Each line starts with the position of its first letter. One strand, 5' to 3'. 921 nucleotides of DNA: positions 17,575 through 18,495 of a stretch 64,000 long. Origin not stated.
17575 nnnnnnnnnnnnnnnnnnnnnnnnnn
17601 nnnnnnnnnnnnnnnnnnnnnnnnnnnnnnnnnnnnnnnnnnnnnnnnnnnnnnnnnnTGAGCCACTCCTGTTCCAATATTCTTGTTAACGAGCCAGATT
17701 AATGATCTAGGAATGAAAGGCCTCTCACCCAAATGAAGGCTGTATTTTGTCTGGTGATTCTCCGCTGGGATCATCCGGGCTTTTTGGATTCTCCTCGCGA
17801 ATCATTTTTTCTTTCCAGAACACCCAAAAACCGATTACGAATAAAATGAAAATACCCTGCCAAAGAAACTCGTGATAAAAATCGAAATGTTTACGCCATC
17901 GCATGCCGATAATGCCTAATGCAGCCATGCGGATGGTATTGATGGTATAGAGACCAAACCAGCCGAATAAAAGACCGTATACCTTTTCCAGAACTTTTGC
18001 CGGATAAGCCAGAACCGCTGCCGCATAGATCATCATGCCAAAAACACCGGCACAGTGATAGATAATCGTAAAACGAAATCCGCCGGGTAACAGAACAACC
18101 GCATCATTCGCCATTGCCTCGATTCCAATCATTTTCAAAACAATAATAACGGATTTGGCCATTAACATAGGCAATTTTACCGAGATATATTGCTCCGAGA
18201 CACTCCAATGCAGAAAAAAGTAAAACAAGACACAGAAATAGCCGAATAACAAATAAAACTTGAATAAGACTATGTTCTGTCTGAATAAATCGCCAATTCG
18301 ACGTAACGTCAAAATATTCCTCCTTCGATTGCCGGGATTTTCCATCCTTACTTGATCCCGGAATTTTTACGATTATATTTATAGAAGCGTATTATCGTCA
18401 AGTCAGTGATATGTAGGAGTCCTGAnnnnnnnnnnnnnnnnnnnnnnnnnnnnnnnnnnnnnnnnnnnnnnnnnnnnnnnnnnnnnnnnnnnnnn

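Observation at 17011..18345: Short exosortase/archaeosortase-family protein (Cys-41-Arg spacing) with a membrane partner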

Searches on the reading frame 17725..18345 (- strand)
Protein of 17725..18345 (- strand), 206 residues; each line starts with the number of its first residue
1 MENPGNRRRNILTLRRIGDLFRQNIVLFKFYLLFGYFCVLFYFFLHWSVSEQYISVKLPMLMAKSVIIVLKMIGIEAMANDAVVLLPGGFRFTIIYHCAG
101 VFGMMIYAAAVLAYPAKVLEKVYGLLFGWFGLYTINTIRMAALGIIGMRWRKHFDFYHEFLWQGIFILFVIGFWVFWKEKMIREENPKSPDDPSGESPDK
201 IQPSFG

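Call 4: search_protein_families(library=ncbifam, proteins=[window:17725-18345:-], max_evalue=10)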
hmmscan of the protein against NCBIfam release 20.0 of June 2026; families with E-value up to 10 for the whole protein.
window:17725-18345:- (206 aa): 12 families
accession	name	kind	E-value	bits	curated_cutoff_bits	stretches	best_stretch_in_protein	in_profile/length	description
NF046081.1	exosort_XrtX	exception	1.8e-17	63.7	170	1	28-182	5-163/168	exosortase X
TIGR04177.1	exosort_XrtH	exception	2.4e-17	63.4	86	1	29-178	2-152/158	exosortase H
TIGR04144.1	archaeo_VPXXXP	exception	2.6e-17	63.2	150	1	35-183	13-155/156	archaeosortase B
NF046083.1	exosort_XrtY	exception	1e-12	48.3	160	1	25-175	9-166/168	exosortase Y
TIGR04178.1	exo_archaeo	signature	4.4e-12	46.1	23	1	92-177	1-93/97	exosortase/archaeosortase family protein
TIGR04124.1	archaeo_artE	exception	2.7e-08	34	95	1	24-171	6-142/153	archaeosortase family protein ArtE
TIGR04300.1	exosort_XrtM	exception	7.1e-07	29.8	125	1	79-178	42-141/150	exosortase family protein XrtM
TIGR04128.1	exoso_Fjoh_1448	exception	1.3e-06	28.8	90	1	26-180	11-171/174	exosortase family protein XrtF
NF033505.2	paceosortase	exception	9.8e-06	25.8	80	1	61-176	29-143/167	pacearchaeosortase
TIGR04293.1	archaeo_artF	exception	2.6e-05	24.3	150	1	23-165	3-143/166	archaeosortase family protein ArtF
TIGR04125.1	exosort_PGF_TRM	exception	0.0007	19.1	75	1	60-144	107-196/271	archaeosortase A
NF045528.1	heimosortase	equivalog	2.9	7.8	130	1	91-159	85-153/199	heimdallarchaeosortase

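Call 5: search_protein_families(library=pfam, proteins=[window:17725-18345:-], max_evalue=10)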
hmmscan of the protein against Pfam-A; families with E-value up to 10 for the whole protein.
window:17725-18345:- (206 aa): 2 families
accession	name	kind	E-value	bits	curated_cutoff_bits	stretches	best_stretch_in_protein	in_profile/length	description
PF09721.15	Exosortase_EpsH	-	1e-06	28.8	25.7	1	37-177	106-252/254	Transmembrane exosortase (Exosortase_EpsH)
PF14004.11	DUF4227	-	4.9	7.6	27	1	27-54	6-32/71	Protein of unknown function (DUF4227)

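Call 8: find_homologous_proteins(query=window:17725-18345:-)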
Query window:17725-18345:- (206 aa): 35 proteins with E <= 0.001 among 546 candidates.
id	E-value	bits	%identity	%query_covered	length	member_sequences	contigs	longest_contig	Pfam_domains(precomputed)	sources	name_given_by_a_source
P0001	4.2e-136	469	100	100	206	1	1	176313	PF09721.16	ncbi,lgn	-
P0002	1.8e-84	301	69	94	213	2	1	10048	PF09721.16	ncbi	-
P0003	1.6e-81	291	72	83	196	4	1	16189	PF09721.16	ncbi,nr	ncbi:archaeosortase/exosortase family protein [bacterium]|nr:archaeosortase/exosortase family protei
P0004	3.3e-81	290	71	86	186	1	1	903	PF09721.16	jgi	jgi:archaeosortase B (VPXXXP-CTERM-specific)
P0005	5.6e-81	289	67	92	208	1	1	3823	PF09721.16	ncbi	-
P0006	5.7e-81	289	68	89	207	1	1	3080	PF09721.16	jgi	jgi:exosortase/archaeosortase family protein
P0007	3.5e-80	287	66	91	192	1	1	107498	PF09721.16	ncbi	-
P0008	8.5e-79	282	66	93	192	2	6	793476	PF09721.16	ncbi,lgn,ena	-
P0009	7.0e-78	279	66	91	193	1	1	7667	PF09721.16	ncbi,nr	ncbi:archaeosortase/exosortase family protein [bacterium]|nr:archaeosortase/exosortase family protei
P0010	4.6e-77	276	63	93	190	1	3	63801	PF09721.16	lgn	-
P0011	4.7e-76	273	63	90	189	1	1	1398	PF09721.16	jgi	jgi:exosortase/archaeosortase family protein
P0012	9.9e-76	272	64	93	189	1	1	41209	PF09721.16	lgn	-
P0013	1.2e-75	272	64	89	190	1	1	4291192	PF09721.16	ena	-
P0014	5.7e-75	270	66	91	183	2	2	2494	PF09721.16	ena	-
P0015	6.9e-75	269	65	91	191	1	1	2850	PF09721.16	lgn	-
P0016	1.7e-74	268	64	91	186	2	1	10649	PF09721.16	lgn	-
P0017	2.0e-74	268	67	89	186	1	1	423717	PF09721.16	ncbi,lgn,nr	ncbi:archaeosortase/exosortase family protein [bacterium]|nr:archaeosortase/exosortase family protei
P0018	5.7e-74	266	64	93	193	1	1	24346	PF09721.16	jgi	-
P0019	2.1e-73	264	62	91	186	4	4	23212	PF09721.16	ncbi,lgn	ncbi:MAG: exosortase/archaeosortase family protein [bacterium]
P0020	5.5e-73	263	62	87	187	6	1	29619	PF09721.16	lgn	-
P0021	1.2e-71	259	67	83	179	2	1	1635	PF09721.16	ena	-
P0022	1.5e-69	252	71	76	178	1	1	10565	PF09721.16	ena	-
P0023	1.6e-66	242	60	90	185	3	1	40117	PF09721.16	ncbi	-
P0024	3.2e-66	241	59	93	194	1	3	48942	PF09721.16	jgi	jgi:archaeosortase B (VPXXXP-CTERM-specific)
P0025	4.1e-63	231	73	66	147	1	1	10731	PF09721.16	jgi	-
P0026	8.0e-57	210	68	70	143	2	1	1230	PF09721.16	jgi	-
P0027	6.3e-55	204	53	87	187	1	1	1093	PF09721.16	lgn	-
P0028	5.5e-54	201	51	90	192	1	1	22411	PF09721.16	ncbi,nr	ncbi:archaeosortase/exosortase family protein [bacterium]|nr:archaeosortase/exosortase family protei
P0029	2.5e-46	176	43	90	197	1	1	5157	PF09721.16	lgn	-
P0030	7.5e-46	174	47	87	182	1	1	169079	PF09721.16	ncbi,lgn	-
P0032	4.1e-43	165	47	84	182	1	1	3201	PF09721.16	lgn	-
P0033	7.4e-41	158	44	88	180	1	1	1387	PF09721.16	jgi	jgi:exosortase H (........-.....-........)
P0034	4.7e-40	155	44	81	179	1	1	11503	PF09721.16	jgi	jgi:exosortase H (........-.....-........)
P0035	2.1e-36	144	44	86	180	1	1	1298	PF09721.16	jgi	jgi:archaeosortase B (VPXXXP-CTERM-specific)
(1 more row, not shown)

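Call 11: find_encoding_contigs(protein=P0001, flank=10000, max_places=3)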
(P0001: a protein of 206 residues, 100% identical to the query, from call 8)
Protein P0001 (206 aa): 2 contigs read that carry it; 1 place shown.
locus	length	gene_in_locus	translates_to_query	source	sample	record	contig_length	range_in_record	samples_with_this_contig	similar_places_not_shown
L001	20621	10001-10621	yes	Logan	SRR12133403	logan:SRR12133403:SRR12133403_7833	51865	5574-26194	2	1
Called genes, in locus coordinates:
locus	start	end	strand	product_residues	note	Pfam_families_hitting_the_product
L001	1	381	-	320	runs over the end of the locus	PF03279:Lip_A_acyltrans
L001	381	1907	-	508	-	PF02310:B12-binding, PF04055:Radical_SAM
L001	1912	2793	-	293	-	PF04055:Radical_SAM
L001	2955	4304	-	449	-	PF02310:B12-binding, PF04055:Radical_SAM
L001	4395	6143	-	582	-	PF03979:Sigma70_r1_1, PF00140:Sigma70_r1_2, PF04542:Sigma70_r2, PF04539:Sigma70_r3, PF04545:Sigma70_r4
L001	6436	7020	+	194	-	-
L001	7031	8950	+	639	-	PF00270:DEAD (faint), PF13307:Helicase_C_2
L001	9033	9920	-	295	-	-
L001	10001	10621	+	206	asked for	PF09721:Exosortase_EpsH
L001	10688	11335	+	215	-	-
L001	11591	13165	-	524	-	PF22694:CtpB_N-like (weak), PF00595:PDZ (weak), PF13180:PDZ_2, PF17820:PDZ_6, PF03572:Peptidase_S41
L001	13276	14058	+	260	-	PF00106:adh_short, PF01370:Epimerase (faint), PF08659:KR (weak), PF13561:adh_short_C2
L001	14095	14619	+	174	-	-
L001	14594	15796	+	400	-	PF00534:Glycos_transf_1, PF13692:Glyco_trans_1_4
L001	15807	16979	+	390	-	PF00534:Glycos_transf_1, PF13692:Glyco_trans_1_4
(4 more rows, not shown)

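Call 13: find_related_loci(query=A1, collection=genome_contigs, flank=10000)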
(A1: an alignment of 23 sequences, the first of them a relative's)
Query A1 (206 aa) in genome_contigs; peptide patterns used: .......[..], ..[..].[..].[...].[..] (x = any residue, [..] = any of these).
101 stretches matched a pattern; 13 encode a relative of the query (tblastn E <= 1e-3); 12 distinct loci.
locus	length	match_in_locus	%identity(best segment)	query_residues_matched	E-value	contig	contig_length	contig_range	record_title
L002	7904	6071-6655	67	9-204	1e-85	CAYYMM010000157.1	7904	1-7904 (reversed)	MAG TPA_asm: uncultured bacterium isolate binchicken_co20_385 genome assembly, contig: NODE_16429_length_7904_cov_5.0803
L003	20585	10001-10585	67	9-204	2e-85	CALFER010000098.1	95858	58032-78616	MAG TPA_asm: uncultured bacterium isolate SRR3330210_bin.56_CONCOCT_v1.1_MAG genome assembly, contig: ERZ724080.225, who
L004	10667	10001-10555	68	4-184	2e-81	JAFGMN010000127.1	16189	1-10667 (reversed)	MAG: candidate division CSSED10-310 bacterium isolate Zod_Metabat.479 k87_5644128, whole genome shotgun sequence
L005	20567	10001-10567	64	14-206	7e-80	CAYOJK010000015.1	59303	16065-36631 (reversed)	MAG TPA_asm: uncultured bacterium isolate binchicken_co39_363 genome assembly, contig: NODE_1129_length_59303_cov_474.24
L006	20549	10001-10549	67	9-194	2e-79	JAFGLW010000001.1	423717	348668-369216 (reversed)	MAG: candidate division CSSED10-310 bacterium isolate Zod_Metabat.419 k87_96001, whole genome shotgun sequence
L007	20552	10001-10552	63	14-198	2e-78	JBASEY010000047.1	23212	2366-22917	MAG: bacterium isolate MFD13488_ilm_asm_bin9 k127_118452, whole genome shotgun sequence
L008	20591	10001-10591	59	5-196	2e-75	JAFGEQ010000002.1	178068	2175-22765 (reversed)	MAG: candidate division CSSED10-310 bacterium isolate Zod_Metabat.1246 k87_1633600, whole genome shotgun sequence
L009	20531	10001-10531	47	15-191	7e-46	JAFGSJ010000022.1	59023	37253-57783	MAG: bacterium isolate Zod_Metabat.886 k87_874323, whole genome shotgun sequence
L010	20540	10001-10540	47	13-191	2e-45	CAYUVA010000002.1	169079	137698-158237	MAG TPA_asm: uncultured bacterium isolate SRP338002_co1_41 genome assembly, contig: NODE_86_length_169079_cov_10.006538,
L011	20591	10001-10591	40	2-204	8e-41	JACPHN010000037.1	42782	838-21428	MAG: Candidatus Schekmanbacteria bacterium isolate NC_groundwater_415_Ag_B-0.1um_66_15 GD18-4_B1_scaffold_182770, whole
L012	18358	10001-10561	59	9-199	1e-71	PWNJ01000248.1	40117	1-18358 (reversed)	MAG: candidate division CSSED10-310 bacterium isolate CSSed10_310 CS-Sed10-C1055, whole genome shotgun sequence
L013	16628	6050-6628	49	10-200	1e-58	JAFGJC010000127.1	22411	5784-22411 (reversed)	MAG: candidate division CSSED10-310 bacterium isolate Zod_Metabat.252 k87_4290389, whole genome shotgun sequence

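Call 28: search_protein_families(library=ncbifam, proteins=[L010:10515-11105:+, L009:10506-11120:+, L012:10611-11294:+], max_evalue=1)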
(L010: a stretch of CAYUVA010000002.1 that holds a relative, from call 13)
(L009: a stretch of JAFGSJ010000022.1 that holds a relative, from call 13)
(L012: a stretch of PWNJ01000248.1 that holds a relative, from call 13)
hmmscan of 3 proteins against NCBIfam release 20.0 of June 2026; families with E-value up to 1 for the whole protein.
L010:10515-11105:+ (196 aa): 0 families

L009:10506-11120:+ (204 aa): 1 family
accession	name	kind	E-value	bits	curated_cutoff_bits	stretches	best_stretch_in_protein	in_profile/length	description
NF041730.1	XrtH_assoc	equivalog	0.00025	20.8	35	1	5-163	2-182/184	exosortase H-associated membrane protein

L012:10611-11294:+ (227 aa): 1 family
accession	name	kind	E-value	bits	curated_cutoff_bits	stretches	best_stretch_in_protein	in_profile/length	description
NF040904.1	PhrA_Strep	subfamily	0.76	10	40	0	118-139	5-26/56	PhrA family quorum-sensing system peptide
